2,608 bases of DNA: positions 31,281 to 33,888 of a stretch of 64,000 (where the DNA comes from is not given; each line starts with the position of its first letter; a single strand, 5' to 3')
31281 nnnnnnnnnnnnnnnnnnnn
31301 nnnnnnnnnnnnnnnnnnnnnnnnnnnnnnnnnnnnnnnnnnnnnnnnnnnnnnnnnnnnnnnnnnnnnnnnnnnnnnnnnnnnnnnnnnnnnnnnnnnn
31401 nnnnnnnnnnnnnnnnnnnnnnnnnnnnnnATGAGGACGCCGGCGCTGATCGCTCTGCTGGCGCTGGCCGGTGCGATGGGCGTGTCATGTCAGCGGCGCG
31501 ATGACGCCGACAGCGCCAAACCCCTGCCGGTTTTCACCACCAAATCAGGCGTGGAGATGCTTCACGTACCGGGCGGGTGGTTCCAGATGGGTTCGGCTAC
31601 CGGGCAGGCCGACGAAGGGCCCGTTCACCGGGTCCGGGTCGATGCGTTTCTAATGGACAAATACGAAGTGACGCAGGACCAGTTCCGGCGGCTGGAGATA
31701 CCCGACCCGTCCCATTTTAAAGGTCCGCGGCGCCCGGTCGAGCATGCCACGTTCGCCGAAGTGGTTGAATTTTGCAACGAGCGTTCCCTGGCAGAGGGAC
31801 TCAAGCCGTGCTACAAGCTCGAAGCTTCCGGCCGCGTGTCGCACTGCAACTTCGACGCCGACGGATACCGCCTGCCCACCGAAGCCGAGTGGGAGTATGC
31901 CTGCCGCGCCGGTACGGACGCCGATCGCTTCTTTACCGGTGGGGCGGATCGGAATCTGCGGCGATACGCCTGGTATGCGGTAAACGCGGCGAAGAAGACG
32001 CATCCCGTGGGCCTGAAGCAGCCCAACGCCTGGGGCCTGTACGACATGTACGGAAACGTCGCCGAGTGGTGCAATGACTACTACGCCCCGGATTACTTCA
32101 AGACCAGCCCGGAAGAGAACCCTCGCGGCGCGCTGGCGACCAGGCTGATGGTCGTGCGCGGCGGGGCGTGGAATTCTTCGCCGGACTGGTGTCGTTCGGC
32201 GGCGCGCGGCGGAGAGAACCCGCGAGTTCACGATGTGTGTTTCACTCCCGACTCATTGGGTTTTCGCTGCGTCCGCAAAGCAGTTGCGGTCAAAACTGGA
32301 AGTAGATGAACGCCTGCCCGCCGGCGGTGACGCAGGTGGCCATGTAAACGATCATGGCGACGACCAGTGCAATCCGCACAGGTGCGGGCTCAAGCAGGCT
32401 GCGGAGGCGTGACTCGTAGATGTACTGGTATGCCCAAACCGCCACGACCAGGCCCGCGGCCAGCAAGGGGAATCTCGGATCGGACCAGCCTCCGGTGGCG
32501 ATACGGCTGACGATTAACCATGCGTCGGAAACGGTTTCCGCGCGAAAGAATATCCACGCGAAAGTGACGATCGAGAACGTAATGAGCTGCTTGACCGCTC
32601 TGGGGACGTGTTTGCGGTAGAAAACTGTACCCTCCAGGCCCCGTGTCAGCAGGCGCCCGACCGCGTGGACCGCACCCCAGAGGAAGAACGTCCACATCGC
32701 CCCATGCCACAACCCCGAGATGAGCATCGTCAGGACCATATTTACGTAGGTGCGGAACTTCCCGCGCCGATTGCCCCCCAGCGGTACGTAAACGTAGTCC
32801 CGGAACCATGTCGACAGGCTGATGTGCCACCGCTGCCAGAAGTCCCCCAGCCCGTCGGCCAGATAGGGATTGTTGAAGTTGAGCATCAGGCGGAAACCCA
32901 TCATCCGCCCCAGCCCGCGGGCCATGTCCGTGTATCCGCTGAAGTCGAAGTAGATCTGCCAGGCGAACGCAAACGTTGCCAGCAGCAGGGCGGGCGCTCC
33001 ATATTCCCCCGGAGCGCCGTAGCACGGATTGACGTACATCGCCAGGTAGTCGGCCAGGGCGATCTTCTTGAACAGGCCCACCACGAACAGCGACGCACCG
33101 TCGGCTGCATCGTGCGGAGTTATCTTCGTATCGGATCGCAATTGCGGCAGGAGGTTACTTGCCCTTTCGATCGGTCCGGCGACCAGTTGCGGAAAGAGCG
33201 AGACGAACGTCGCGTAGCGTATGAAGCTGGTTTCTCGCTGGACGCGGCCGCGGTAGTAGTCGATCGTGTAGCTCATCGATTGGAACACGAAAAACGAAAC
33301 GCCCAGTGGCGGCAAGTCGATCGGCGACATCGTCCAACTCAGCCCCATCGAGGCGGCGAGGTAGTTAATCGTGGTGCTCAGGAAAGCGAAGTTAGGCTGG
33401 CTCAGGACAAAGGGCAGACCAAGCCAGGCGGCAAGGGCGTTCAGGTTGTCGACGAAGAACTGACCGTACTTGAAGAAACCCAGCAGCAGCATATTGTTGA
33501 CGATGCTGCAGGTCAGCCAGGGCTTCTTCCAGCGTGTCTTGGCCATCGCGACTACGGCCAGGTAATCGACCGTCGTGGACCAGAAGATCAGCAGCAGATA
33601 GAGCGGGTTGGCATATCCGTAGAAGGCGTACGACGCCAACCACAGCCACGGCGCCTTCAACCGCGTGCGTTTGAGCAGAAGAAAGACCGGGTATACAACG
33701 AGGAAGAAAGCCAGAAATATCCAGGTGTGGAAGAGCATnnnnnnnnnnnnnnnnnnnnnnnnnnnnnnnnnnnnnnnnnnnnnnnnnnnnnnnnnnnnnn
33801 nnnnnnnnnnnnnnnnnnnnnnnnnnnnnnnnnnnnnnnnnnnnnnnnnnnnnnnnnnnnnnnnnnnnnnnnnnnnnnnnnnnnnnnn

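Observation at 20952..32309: PUL-like sulfated-fucan locus: two sulfatases divergent from a propeller/CXXCH - double GH29 - duplicated PD40 - FGE operon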

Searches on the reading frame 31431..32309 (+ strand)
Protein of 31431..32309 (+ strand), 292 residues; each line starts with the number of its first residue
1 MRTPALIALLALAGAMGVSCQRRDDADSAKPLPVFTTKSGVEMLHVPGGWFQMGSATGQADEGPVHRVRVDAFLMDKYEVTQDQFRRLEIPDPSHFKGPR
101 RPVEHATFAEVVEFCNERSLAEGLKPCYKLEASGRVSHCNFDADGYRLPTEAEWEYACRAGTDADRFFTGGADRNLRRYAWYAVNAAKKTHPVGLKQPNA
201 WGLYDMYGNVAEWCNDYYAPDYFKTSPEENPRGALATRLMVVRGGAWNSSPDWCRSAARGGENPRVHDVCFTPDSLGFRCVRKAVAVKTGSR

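Call 5: search_protein_families(library=pfam, proteins=[window:31431-32309:+], max_evalue=0.01)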
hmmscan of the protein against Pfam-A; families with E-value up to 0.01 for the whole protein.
window:31431-32309:+ (292 aa): 1 family
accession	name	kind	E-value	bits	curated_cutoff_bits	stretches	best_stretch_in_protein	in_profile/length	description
PF03781.23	FGE-sulfatase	-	1.7e-49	169.3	23.3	2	91-282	81-255/255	Sulfatase-modifying factor enzyme 1-like domain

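Call 9: search_protein_families(library=ncbifam, proteins=[window:31431-32309:+], max_evalue=0.001)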
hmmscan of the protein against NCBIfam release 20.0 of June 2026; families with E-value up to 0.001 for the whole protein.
window:31431-32309:+ (292 aa): 8 families
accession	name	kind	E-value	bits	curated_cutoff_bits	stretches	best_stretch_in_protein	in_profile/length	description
TIGR03525.2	GldK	equivalog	7.8e-28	97.9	350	2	141-284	251-407/408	T9SS ring complex lipoprotein PorK/GldK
NF051459.1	pyoverdine_PvdO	equivalog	3.6e-22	78.7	500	1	21-283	13-279/280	dihydropyoverdine dehydrogenase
TIGR02171.1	Fb_sc_TIGR02171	subfamily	3.2e-18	65.1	544.35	1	54-282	53-281/912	TIGR02171 family lipoprotein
TIGR03440.2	egtB_TIGR03440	equivalog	3.7e-15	55.9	360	1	144-260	291-397/413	ergothioneine biosynthesis protein EgtB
TIGR03524.1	GldJ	equivalog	2.4e-12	46.3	458.2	1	183-220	330-367/559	gliding motility lipoprotein GldJ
NF041186.1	SenA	equivalog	2.6e-10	40.2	420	1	126-269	272-374/382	selenoneine synthase SenA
TIGR03530.1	GldJ_short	equivalog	2.5e-07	30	382.9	0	197-231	296-330/396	gliding motility lipoprotein GldJ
TIGR04344.1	ovoA_Nterm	equivalog_domain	2.8e-05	23.2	400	1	138-259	308-428/444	5-histidylcysteine sulfoxide synthase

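Call 11: search_solved_structures(query=window:31431-32309:+, max_evalue=0.001, show_alignments=3)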
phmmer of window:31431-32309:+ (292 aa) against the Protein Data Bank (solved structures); distinct sequences matched with E-value up to 0.001: 21.
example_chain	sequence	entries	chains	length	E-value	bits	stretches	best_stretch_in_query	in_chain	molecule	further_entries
2y3c_A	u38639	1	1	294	1.4e-37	133.2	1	64-267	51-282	TREPONEMA DENTICOLA VARIABLE PROTEIN 1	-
6muj_A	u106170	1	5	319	6.5e-20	75.2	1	145-284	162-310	Formylglycine-generating enzyme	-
2q17_A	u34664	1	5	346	8.4e-20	74.8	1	145-284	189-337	formylglycine generating enzyme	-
31dc_A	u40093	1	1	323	1.3e-19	74.2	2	134-283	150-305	Formylglycine-generating enzyme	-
2aft_X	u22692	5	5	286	5e-19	72.3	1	134-281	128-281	Sulfatase modifying factor 1 | Sulfatase-modifying factor 1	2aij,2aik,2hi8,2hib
5ssy_A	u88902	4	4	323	8.4e-19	71.5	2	134-283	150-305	Formylglycine-generating enzyme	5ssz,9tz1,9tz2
1y1e_X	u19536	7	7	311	1.6e-18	70.6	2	134-283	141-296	C-alpha-formyglycine-generating enzyme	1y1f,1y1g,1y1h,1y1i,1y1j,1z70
5ssx_A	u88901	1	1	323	2.4e-18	70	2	134-283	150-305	Formylglycine-generating enzyme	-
2aii_X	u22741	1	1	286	3.7e-18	69.4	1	133-281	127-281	Sulfatase modifying factor 1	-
9mzu_A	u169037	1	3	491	4.5e-18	69.1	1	144-290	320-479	PorK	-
9ots_A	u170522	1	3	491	4.5e-18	69.1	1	144-290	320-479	Por secretion system protein porK/gldK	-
9p6h_B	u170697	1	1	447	5.1e-18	68.9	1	144-290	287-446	Lipoprotein, putative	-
8aru_A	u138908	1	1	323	5.4e-18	68.9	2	134-283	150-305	Formylglycine-generating enzyme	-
9myj_B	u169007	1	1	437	7.2e-18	68.4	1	144-290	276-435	Lipoprotein, putative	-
6s07_A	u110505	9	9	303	2.4e-17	66.7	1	145-280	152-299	Formylglycine-generating enzyme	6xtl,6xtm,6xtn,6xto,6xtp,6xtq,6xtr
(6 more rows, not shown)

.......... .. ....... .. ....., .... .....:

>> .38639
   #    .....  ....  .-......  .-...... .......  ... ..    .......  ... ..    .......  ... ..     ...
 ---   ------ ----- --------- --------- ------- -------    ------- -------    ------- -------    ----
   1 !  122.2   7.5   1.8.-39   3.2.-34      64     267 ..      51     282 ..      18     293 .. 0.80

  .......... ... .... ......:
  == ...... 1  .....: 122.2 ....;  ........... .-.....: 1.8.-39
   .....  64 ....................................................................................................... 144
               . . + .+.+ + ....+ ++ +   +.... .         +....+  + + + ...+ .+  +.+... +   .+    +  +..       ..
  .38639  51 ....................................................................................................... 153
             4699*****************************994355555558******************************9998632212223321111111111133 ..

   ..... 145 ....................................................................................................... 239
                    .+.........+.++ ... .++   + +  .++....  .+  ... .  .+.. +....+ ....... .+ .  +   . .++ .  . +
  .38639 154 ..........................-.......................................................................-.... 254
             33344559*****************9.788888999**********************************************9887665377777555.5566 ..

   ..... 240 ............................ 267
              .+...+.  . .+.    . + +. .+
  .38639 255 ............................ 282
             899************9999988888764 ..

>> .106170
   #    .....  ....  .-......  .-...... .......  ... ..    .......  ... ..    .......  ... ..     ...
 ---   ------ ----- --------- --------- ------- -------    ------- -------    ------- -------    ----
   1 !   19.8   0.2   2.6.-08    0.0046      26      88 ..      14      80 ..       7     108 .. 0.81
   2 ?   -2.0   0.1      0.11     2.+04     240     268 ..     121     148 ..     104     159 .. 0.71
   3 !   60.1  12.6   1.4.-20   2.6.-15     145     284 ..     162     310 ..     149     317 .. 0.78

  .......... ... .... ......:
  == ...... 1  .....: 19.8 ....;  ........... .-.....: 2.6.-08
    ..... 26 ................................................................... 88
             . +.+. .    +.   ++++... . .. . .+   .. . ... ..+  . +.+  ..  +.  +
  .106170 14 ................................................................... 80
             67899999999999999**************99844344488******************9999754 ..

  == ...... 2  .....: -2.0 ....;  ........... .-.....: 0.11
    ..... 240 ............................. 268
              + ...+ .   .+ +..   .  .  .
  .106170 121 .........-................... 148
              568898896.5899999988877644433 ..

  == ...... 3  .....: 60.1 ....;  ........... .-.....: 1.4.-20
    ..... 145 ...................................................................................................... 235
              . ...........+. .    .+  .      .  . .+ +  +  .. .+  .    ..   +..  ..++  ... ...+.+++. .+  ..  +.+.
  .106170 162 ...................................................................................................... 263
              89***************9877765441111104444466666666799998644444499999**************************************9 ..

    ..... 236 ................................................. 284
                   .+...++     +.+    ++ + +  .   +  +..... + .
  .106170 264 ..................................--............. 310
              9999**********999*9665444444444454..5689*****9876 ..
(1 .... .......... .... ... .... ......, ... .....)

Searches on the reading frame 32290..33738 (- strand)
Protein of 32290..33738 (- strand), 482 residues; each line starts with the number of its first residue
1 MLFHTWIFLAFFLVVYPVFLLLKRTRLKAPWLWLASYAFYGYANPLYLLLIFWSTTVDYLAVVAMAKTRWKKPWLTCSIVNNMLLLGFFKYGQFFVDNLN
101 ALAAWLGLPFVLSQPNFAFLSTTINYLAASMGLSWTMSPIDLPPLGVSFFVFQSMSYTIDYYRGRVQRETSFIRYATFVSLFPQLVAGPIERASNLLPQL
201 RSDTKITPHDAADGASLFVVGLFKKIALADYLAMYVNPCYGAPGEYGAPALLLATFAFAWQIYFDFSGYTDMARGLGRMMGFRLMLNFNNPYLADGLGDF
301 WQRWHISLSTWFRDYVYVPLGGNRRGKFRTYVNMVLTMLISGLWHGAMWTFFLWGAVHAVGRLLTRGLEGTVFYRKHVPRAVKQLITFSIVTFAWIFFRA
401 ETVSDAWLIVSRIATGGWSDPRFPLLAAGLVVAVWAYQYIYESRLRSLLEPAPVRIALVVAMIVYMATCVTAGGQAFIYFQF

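Call 5: search_protein_families(library=pfam, proteins=[window:32290-33738:-], max_evalue=0.01)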
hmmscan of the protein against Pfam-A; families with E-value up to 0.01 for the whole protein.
window:32290-33738:- (482 aa): 2 families
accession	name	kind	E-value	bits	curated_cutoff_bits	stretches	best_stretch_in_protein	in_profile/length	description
PF03062.24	MBOAT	-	1.4e-19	71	27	1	170-367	79-296/337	MBOAT, membrane-bound O-acyltransferase family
PF13813.11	MBOAT_2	-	3.8e-08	34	25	1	288-348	5-67/85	Membrane bound O-acyl transferase family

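Call 9: search_protein_families(library=ncbifam, proteins=[window:32290-33738:-], max_evalue=0.001)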
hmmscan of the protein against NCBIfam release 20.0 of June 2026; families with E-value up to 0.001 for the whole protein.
window:32290-33738:- (482 aa): 1 family
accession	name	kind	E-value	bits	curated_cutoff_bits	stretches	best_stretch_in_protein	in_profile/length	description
TIGR04091.1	LTA_dltB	equivalog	1.1e-42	146.6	375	1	144-398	110-376/380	D-alanyl-lipoteichoic acid biosynthesis protein DltB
